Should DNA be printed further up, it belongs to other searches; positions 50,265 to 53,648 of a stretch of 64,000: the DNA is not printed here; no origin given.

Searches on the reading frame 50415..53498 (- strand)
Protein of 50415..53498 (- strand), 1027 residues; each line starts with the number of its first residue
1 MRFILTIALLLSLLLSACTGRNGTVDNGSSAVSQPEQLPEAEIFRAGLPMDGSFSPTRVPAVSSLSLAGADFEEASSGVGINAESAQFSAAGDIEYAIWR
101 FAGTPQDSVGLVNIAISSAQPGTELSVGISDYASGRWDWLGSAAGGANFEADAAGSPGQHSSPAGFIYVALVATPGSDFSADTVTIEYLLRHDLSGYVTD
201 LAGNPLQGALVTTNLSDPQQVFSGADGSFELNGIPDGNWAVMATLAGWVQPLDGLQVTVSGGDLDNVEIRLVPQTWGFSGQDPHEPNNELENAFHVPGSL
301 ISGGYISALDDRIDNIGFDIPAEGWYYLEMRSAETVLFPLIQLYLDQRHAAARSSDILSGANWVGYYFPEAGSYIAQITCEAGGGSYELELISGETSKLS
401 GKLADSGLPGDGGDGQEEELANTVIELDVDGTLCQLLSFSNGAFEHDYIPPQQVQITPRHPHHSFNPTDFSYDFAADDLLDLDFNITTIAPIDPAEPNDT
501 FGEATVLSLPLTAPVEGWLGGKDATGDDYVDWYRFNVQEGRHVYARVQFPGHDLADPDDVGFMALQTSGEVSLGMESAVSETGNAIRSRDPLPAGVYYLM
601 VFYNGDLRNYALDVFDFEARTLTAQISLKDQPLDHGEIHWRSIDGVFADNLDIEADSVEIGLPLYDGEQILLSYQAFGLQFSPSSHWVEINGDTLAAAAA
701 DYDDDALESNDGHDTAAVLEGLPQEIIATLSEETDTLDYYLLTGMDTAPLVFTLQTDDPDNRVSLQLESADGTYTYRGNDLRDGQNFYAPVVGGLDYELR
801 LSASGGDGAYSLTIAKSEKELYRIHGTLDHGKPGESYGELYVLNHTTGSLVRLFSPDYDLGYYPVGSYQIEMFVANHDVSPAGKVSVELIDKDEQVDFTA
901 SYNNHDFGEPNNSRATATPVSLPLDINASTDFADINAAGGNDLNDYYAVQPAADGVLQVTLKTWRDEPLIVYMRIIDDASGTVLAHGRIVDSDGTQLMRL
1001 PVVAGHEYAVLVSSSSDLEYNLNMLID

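Call 49: search_protein_families(library=pfam, proteins=[window:50415-53498:-], max_evalue=0.0001)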
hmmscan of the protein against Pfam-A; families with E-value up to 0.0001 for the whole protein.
window:50415-53498:- (1027 aa): 1 family
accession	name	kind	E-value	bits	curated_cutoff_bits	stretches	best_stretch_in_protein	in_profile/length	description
PF13620.12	CarboxypepD_reg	-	4.5e-09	37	32.3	1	194-271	2-81/82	Carboxypeptidase regulatory-like domain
